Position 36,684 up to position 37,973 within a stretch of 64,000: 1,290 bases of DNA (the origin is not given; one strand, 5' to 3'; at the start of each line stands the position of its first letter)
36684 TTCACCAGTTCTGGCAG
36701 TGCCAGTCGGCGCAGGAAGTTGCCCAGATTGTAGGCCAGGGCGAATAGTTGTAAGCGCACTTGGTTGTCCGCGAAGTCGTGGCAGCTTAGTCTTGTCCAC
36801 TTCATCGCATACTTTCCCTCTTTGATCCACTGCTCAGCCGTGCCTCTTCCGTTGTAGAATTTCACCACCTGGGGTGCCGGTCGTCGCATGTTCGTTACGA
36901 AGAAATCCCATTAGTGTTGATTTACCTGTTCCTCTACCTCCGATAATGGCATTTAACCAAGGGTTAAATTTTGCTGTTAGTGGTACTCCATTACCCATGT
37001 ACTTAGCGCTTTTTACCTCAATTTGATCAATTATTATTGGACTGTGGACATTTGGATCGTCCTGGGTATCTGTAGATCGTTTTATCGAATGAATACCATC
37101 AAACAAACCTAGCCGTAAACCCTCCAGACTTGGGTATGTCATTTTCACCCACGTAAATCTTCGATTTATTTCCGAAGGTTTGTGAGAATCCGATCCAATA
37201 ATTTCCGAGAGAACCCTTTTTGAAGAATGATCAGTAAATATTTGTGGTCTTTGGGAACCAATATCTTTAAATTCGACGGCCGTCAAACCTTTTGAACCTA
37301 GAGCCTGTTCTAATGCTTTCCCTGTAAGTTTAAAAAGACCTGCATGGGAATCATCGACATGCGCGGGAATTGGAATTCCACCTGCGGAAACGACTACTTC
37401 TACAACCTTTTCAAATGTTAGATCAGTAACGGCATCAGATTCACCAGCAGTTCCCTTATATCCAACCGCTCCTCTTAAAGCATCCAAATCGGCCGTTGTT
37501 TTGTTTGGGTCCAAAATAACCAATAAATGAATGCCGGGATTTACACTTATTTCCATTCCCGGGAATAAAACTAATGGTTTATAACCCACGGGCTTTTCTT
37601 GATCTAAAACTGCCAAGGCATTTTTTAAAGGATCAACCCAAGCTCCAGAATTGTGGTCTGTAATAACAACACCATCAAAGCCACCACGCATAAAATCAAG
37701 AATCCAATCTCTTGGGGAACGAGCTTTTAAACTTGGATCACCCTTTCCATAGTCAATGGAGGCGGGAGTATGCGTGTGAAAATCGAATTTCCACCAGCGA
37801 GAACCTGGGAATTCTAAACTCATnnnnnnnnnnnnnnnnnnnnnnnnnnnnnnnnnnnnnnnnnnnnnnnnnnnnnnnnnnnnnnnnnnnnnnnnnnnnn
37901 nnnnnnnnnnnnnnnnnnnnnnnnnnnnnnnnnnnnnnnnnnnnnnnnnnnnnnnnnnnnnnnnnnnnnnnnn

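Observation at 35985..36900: IS1380-family element duplicated together with its 3' flank (including the first 71 codons of the cellulase gene): signature of ISEcp1-style one-ended transposition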

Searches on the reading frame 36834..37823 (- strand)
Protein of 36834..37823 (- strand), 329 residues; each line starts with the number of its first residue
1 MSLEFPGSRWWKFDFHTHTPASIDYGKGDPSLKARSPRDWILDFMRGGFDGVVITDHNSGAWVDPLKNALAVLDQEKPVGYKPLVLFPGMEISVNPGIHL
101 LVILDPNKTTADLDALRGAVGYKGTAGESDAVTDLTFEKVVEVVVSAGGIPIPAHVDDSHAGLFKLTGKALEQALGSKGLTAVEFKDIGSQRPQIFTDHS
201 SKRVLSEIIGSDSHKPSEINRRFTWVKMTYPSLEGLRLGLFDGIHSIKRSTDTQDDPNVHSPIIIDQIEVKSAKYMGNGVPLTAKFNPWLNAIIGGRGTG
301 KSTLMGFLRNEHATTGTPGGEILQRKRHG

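Call 9: search_protein_families(library=pfam, proteins=[window:36834-37823:-])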
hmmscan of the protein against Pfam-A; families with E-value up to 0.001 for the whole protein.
window:36834-37823:- (329 aa): 0 families

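Call 10: search_protein_families(library=ncbifam, proteins=[window:36834-37823:-])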
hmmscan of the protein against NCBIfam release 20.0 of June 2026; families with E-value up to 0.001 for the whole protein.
window:36834-37823:- (329 aa): 4 families
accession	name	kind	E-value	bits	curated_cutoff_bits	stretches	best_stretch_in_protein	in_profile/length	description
NF045780.1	TrlF_fam_ATP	equivalog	1.5e-67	229.1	350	1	7-309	2-330/944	TrlF family AAA-like ATPase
NF042955.1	Ppl_antiphage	equivalog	1.3e-59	202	1000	1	7-309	1-298/882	anti-phage protein Ppl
NF045781.1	Spaf1101_AAA_ATP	equivalog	7.7e-33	113.9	475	1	51-308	108-363/836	Spaf_1101 family AAA-like ATPase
NF038032.1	CehA_McbA_metalo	domain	9.1e-06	25.3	80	1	9-161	1-121/315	CehA/McbA family metallohydrolase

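Call 21: find_encoding_contigs(protein=window:36834-37823:-, flank=8000, max_places=10)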
Protein window:36834-37823:- (329 aa): no gene with exactly this product is on record in the collection.
